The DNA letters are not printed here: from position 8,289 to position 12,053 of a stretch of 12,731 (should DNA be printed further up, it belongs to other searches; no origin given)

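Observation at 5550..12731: Translationally coupled vWA - vWA - Ser/Thr kinase - SF1 helicase - (wHTH?) cassette: candidate undescribed conflict/defence system related to, but distinct from, the TerY-P triad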

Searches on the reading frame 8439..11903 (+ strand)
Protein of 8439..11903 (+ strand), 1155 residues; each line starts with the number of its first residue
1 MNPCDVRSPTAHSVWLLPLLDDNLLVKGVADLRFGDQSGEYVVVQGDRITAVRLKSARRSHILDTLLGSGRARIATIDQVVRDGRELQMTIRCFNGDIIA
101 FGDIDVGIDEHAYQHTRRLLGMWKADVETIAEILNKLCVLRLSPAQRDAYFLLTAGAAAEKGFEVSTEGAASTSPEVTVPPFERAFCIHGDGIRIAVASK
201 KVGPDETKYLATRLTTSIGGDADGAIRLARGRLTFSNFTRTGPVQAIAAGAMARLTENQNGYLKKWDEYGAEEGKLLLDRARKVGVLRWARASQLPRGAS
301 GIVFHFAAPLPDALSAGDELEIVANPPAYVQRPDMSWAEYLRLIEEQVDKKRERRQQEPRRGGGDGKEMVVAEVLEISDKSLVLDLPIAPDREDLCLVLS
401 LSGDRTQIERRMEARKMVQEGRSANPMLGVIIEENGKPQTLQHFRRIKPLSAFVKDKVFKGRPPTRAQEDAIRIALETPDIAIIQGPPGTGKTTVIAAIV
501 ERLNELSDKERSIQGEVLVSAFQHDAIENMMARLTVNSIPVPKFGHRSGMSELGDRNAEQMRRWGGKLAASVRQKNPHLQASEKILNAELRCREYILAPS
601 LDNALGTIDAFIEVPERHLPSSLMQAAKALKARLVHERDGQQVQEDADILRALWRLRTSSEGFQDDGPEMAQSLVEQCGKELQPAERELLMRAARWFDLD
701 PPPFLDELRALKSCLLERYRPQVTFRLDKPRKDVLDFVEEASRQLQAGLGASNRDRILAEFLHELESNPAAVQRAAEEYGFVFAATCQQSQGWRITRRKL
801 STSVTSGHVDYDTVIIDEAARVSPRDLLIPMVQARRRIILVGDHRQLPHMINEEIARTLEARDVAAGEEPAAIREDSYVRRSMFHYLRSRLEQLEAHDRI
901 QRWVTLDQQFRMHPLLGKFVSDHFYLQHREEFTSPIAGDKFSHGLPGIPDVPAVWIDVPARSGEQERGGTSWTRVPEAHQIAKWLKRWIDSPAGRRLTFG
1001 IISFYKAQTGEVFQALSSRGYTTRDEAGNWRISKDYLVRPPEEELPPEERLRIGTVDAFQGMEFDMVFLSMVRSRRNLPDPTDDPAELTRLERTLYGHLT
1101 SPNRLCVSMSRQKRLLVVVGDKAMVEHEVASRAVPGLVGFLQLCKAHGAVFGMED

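Call 8: search_protein_families(library=pfam, proteins=[window:8439-11903:+], max_evalue=0.1)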
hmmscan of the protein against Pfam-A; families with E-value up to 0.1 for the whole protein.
window:8439-11903:+ (1155 aa): 27 families (the best 25 are shown)
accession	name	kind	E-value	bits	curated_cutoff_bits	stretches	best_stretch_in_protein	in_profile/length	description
PF13087.12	AAA_12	-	7.6e-30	104.4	27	1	888-1122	3-194/195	AAA domain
PF13086.12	AAA_11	-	2.1e-27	97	27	1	466-851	4-254/257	AAA domain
PF13604.12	AAA_30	-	1.6e-14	54.5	27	2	466-554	4-82/191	AAA domain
PF13245.12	AAA_19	-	2.6e-14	54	25.1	2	468-536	1-63/134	AAA domain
PF09848.15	SLFN-g3_helicase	-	4.8e-05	23.2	24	1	481-510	3-32/354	Schlafen group 3, DNA/RNA helicase domain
PF13401.12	AAA_22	-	0.00011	22.9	27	1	478-509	4-33/130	AAA domain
PF01443.25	Viral_helicase1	-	0.0003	21.1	21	0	793-850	45-100/228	Viral superfamily 1 RNA helicase core domain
PF13191.12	AAA_16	-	0.0011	20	32.6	1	474-506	19-51/167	AAA ATPase domain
PF04851.21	ResIII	-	0.0024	18.3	22.5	1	466-531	6-70/164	Type III restriction enzyme, res subunit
PF13538.12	UvrD_C_2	-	0.0024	18.1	27.4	0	1052-1070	3-21/52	UvrD-like helicase C-terminal domain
PF20720.3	nSTAND3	-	0.0024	18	27.2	1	465-503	4-41/155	Novel STAND NTPase 3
PF00270.35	DEAD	-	0.0036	17.5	26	1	465-519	1-50/167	DEAD/DEAH box helicase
PF00580.27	UvrD-helicase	-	0.0038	17.4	23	1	481-536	15-67/271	UvrD/REP helicase N-terminal domain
PF24883.2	NPHP3_N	-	0.0044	17.7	24.8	1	479-507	22-50/164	Nephrocystin 3, N-terminal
PF00004.35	AAA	-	0.0061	17.5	21.2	1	483-504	2-23/131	ATPase family associated with various cellular activities (AAA)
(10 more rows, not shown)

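Call 9: search_protein_families(library=padloc, proteins=[window:8439-11903:+], max_evalue=0.1)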
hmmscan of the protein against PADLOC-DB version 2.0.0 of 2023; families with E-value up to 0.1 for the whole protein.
window:8439-11903:+ (1155 aa): 38 families (the best 25 are shown)
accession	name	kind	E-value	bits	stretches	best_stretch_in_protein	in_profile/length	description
PDLC03920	MkoA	-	4.2e-82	275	1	368-1131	529-1085/1112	-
PDLC03921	MkoA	-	4.5e-58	195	2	809-1128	1295-1573/1607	-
PDLC03924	MkoC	-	3.5e-19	66.4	3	962-1130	818-952/1136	-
PDLC05009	PDC-S37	-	6.3e-11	38.8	2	805-848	932-974/1550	-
PDLC05065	PDC-S68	-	2.3e-09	33.6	1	791-848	684-743/1221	-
PDLC05066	PDC-S68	-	2.1e-07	27.4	2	478-513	592-627/1202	-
PDLC04140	mad8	-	2.4e-07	28.6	1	470-664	18-165/314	mads_8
PDLC05035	PDC-S53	-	4.3e-07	26.4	2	467-534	498-556/900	-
PDLC02372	Nhi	-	5.4e-07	26.6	1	789-850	246-303/470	-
PDLC02350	AbiO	-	6.9e-06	23.1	2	790-849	240-299/468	AbiO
PDLC01734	typeIV_RecD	-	4.7e-05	19.8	1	466-506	342-381/763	RecD_0_IVD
PDLC02194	Hhe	-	0.00024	16.4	1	805-897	1375-1470/1911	-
PDLC00117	GajB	-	0.00029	17.5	0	1047-1109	511-573/604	UrvD helicase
PDLC05064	PDC-S68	-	0.00047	15.9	1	797-849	765-823/1273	-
PDLC00112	GajB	-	0.00085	16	1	479-544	18-80/581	UrvD helicase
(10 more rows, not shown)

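Call 16: find_encoding_contigs(protein=window:8439-11903:+, flank=10000, max_places=6)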
Protein window:8439-11903:+ (1155 aa): 1 contig read that carries it; 1 place shown.
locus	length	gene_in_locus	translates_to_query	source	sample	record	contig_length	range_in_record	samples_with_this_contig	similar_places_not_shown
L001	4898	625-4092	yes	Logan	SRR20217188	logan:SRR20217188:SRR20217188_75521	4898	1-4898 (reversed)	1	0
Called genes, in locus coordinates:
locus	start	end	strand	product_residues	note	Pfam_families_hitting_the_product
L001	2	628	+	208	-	?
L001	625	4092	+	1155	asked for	PF13086:AAA_11, PF13245:AAA_19 (weak), PF13604:AAA_30, PF13087:AAA_12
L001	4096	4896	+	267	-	?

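Call 17: find_related_loci(query=window:8439-11903:+, collection=genome_contigs, flank=10000)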
Query window:8439-11903:+ (1155 aa) in genome_contigs; peptide patterns used: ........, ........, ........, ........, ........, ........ (x = any residue, [..] = any of these).
19 stretches matched a pattern; 7 encode a relative of the query (tblastn E <= 1e-3); 7 distinct loci.
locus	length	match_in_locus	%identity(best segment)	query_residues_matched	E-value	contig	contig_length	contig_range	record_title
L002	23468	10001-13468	64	1-1151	0e+0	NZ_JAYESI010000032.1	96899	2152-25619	Corallococcus sp. RDP092CA NODE_32_length_96899_cov_19.712499, whole genome shotgun sequence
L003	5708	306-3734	42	1-1151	0e+0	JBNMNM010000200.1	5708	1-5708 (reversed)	MAG: bacterium isolate 3300055726_114 Ga0535650_0028354, whole genome shotgun sequence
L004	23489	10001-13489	36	39-1151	1e-170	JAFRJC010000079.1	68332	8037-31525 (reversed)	MAG: Eggerthellaceae bacterium isolate RGIG2516 Goat_Jejunum-4__c107576, whole genome shotgun sequence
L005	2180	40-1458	43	130-601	6e-127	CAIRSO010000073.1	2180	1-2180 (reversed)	MAG: uncultured Bacteroidia bacterium isolate Loclat_bin-16932 genome assembly, contig: bin-16932:073/881, whole genome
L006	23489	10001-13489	35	38-1151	6e-166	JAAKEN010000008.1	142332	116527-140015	Slackia sp. ZJ119 Scaffold8_1, whole genome shotgun sequence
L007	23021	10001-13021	37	61-1151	0e+0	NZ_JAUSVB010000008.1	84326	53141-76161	Cellulomonas humilata strain BE332 Ga0454589_08, whole genome shotgun sequence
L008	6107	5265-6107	27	39-280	2e-20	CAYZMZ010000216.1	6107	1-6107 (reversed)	MAG TPA_asm: uncultured Planctomycetaceae bacterium isolate SRP192927_co4_339 genome assembly, contig: NODE_35476_length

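Call 22: search_protein_families(library=pfam, proteins=[L002:6338-7183:+, L002:7167-7805:+, L002:7802-8533:+, L002:8271-10004:+, L002:13473-15620:+, L002:15624-18683:+, L002:18680-22627:+, L002:4194-6164:+], max_evalue=0.01)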
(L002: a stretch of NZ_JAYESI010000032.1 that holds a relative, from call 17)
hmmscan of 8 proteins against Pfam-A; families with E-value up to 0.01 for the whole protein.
L002:6338-7183:+ (281 aa): 2 families
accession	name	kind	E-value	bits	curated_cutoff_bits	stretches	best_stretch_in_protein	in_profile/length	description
PF13519.12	VWA_2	-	1.3e-10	42.3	27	1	21-155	1-106/107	von Willebrand factor type A domain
PF00092.34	VWA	-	6.4e-06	26.9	23.8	1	118-215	76-170/174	von Willebrand factor type A domain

L002:7167-7805:+ (212 aa): 2 families
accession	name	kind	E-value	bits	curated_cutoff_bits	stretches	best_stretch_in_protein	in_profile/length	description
PF16220.10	DUF4880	-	0.0012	19.1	25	1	108-132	7-31/43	Domain of unknown function (DUF4880)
PF14258.12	DUF4350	-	0.0038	18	30.4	1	80-177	15-97/181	Domain of unknown function (DUF4350)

L002:7802-8533:+ (243 aa): 1 family
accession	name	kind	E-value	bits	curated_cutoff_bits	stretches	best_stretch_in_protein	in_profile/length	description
PF13672.11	PP2C_2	-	3e-36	125.4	24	1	14-218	1-208/209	Protein phosphatase 2C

L002:8271-10004:+ (577 aa): 1 family
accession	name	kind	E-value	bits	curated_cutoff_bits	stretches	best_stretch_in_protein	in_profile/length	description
PF00069.31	Pkinase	-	0.001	18.9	31.7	1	233-331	105-201/263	Protein kinase domain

L002:13473-15620:+ (715 aa): 1 family
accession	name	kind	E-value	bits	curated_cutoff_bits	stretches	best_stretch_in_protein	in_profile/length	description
PF24409.1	wHTH-PRTase_assc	-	0.0068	16.9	27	0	58-120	3-65/83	wHTH-PRTase associated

L002:15624-18683:+ (1019 aa): 0 families

L002:18680-22627:+ (1315 aa): 1 family
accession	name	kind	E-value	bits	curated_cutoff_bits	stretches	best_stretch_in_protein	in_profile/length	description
PF09823.15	DUF2357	-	1.9e-12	47.4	23.3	1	89-230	93-250/251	Domain of unknown function (DUF2357)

L002:4194-6164:+ (656 aa): 5 families
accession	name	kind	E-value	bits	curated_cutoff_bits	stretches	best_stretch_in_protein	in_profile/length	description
PF00158.32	Sigma54_activat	-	3.4e-40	137.9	20.2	1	298-462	5-167/168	Sigma-54 interaction domain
PF07728.20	AAA_5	-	6e-09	36.5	22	1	317-456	1-138/139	AAA domain (dynein-related subfamily)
PF14532.12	Sigma54_activ_2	-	2.6e-08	34.6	25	1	298-467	4-138/138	Sigma-54 interaction domain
PF13191.12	AAA_16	-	0.00053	21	32.6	1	299-410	10-124/167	AAA ATPase domain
PF01078.27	Mg_chelatase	-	0.0086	15.9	20.3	0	318-439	25-157/207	Magnesium chelatase, subunit ChlI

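Call 23: search_protein_families(library=padloc, proteins=[L002:6338-7183:+, L002:7167-7805:+, L002:7802-8533:+, L002:8271-10004:+, L002:13473-15620:+, L002:15624-18683:+, L002:18680-22627:+, L002:4194-6164:+], max_evalue=0.01)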
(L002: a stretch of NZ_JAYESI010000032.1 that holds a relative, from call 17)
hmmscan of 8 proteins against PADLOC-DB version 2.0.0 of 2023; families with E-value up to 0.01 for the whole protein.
L002:6338-7183:+ (281 aa): 0 families

L002:7167-7805:+ (212 aa): 0 families

L002:7802-8533:+ (243 aa): 0 families

L002:8271-10004:+ (577 aa): 6 families
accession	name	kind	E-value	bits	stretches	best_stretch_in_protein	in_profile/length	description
PDLC04053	PD-T4-6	-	1.2e-07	29.5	1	233-334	117-218/311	-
PDLC04042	PD-T4-6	-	7.8e-06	23.7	1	232-333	115-218/292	-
PDLC04043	PD-T4-6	-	0.00016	18.8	1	233-332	122-222/452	-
PDLC04039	PD-T4-6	-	0.00031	17.9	1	234-331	122-219/458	-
PDLC04064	PD-T4-6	-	0.0016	15.5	1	235-331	128-224/369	-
PDLC04054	PD-T4-6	-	0.0081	13.6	0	235-328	120-214/347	-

L002:13473-15620:+ (715 aa): 3 families
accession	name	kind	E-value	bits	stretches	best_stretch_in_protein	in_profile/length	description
PDLC03922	MkoB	-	1.7e-10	38.8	1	36-335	12-277/610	-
PDLC03923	MkoB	-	9e-06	22.9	1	36-119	19-106/454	-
PDLC02933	PRTase_III-A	-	0.0031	15.1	0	57-114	288-344/368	-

L002:15624-18683:+ (1019 aa): 1 family
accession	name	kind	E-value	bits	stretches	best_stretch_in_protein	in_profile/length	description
PDLC04547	PDC-M26A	-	2.5e-30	103.7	2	440-712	154-433/724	-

L002:18680-22627:+ (1315 aa): 0 families

L002:4194-6164:+ (656 aa): 7 families
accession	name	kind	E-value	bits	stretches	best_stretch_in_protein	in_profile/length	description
PDLC01994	RtcR_PspF1--CARF_AAA_HTH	-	4.4e-167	554.9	1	91-630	3-465/468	-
PDLC01995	RtcR_PspF2--CARF_AAA_HTH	-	3.6e-68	228.8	1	93-528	3-396/481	-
PDLC01993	RtcR--CARF_AAA_HTH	-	1.4e-47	160.3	1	157-530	48-419/523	-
PDLC01882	CARF4--CARF_PDDEXK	-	8.9e-05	19.1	1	171-234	98-161/569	-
PDLC01031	Csx1/Csm6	-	0.00013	19.6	1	173-259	55-117/357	CARF+HEPN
PDLC01816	CARF1--CARF_HEPN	-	0.00069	16.6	1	172-258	65-155/427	-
PDLC01806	CARF1--CARF_HEPN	-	0.0058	13.8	1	140-239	38-136/410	-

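Call 33: search_protein_families(library=pfam, proteins=[L007:3933-4736:+, L007:4905-5621:+, L007:5643-7397:+, L007:7411-8574:+, L007:8370-9824:+, L007:13024-15042:+, L007:15047-17551:+, L007:17551-20928:+, L007:2780-4078:+], max_evalue=0.01)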
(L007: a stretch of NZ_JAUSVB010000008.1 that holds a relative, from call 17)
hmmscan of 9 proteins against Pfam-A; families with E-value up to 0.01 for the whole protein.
L007:3933-4736:+ (267 aa): 0 families

L007:4905-5621:+ (238 aa): 3 families
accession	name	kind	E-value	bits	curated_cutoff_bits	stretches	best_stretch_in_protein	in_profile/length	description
PF00092.34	VWA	-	1.6e-14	55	23.8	1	20-188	2-171/174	von Willebrand factor type A domain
PF13519.12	VWA_2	-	1.4e-12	48.6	27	1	20-128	1-107/107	von Willebrand factor type A domain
PF05762.20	VWA_CoxE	-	5.4e-05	23.2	26.4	1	13-135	52-167/222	VWA domain containing CoxE-like protein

L007:5643-7397:+ (584 aa): 1 family
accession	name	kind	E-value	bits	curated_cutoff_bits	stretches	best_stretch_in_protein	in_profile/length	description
PF09002.17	Card1_endonuc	-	8.9e-11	41.9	26.4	1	443-572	7-128/136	Card1-like, endonuclease domain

L007:7411-8574:+ (387 aa): 2 families
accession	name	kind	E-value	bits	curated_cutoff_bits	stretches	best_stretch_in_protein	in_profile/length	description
PF13672.11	PP2C_2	-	1e-41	143.2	24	1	161-362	1-205/209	Protein phosphatase 2C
PF07228.17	SpoIIE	-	2.7e-05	24.6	25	1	187-380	7-191/192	Stage II sporulation protein E (SpoIIE)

L007:8370-9824:+ (484 aa): 2 families
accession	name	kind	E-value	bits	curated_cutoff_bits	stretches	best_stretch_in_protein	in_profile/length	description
PF00069.31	Pkinase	-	4e-08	33.4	31.7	1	193-288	105-200/263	Protein kinase domain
PF06293.20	Kdo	-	0.00048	20.1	21.3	1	173-233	102-167/207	Lipopolysaccharide kinase (Kdo/WaaP) family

L007:13024-15042:+ (672 aa): 0 families

L007:15047-17551:+ (834 aa): 1 family
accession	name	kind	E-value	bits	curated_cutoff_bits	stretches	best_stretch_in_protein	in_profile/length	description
PF12072.13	RNase_Y_N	-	0.0047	16.8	32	1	67-136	73-142/201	RNase Y N-terminal region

L007:17551-20928:+ (1125 aa): 0 families

L007:2780-4078:+ (432 aa): 3 families
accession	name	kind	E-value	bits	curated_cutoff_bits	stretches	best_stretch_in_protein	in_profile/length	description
PF12706.13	Lactamase_B_2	-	4.2e-11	43.3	27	1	62-211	21-179/200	Beta-lactamase superfamily domain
PF00753.33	Lactamase_B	-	3e-08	34.3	22.7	1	28-172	6-154/196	Metallo-beta-lactamase superfamily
PF07521.17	RMMBL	-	0.0065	16.9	21.6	0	380-409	12-41/63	Zn-dependent metallo-hydrolase RNA specificity domain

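Call 57: find_homologous_proteins(query=window:8439-11903:+, max_evalue=1e-30)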
Query window:8439-11903:+ (1155 aa): 635 proteins with E <= 1e-30 among 8000 candidates; the best 120 are listed.
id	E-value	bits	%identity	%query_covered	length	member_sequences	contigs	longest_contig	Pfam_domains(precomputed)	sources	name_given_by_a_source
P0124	0.0e+0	2615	100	100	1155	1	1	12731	PF13087.13,PF13086.13,PF13604.13,PF13245.13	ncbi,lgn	-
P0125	0.0e+0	1751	69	100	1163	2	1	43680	PF13087.13,PF13086.13,PF13604.13,PF13245.13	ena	-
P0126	0.0e+0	1570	63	100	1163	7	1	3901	PF13087.13,PF13086.13,PF01443.25,PF13604.13,PF13245.13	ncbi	-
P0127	0.0e+0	1537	61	100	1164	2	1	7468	PF13087.13,PF13086.13,PF13604.13,PF13245.13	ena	-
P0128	0.0e+0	1510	60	100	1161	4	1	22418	PF13087.13,PF13086.13,PF13604.13,PF13245.13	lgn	-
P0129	0.0e+0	1482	59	100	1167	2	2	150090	PF13087.13,PF13086.13,PF13604.13,PF13245.13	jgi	jgi:hypothetical protein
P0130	0.0e+0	1465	60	100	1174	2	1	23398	PF13087.13,PF13086.13,PF13604.13,PF13245.13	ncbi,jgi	-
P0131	0.0e+0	1381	57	99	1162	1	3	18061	PF13538.13,PF13087.13,PF13086.13,PF13604.13,PF13245.13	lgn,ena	-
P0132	0.0e+0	1355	55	100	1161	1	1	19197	PF13087.13,PF13086.13,PF13604.13,PF13245.13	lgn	-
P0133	0.0e+0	1257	53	100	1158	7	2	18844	PF13087.13,PF13086.13,PF13604.13,PF13245.13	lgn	-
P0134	0.0e+0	1166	50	100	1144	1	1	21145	PF13087.13,PF13086.13,PF13604.13,PF13245.13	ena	-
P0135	0.0e+0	1093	47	98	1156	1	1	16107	PF13087.13,PF13086.13,PF01443.25,PF13604.13,PF13245.13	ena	-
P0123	0.0e+0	1074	64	68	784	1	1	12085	PF13087.13,PF13086.13,PF13604.13,PF13245.13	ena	-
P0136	0.0e+0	1062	46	100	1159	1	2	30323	PF13087.13,PF13086.13,PF13604.13,PF13245.13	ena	-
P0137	0.0e+0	1047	46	99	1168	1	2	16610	PF13087.13,PF13086.13,PF13604.13,PF13245.13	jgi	jgi:hypothetical protein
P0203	2.8e-263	895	41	100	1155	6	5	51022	PF13087.13,PF13086.13,PF01443.25,PF13604.13,PF13245.13,PF13401.13,PF09848.16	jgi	jgi:DNA polymerase III delta prime subunit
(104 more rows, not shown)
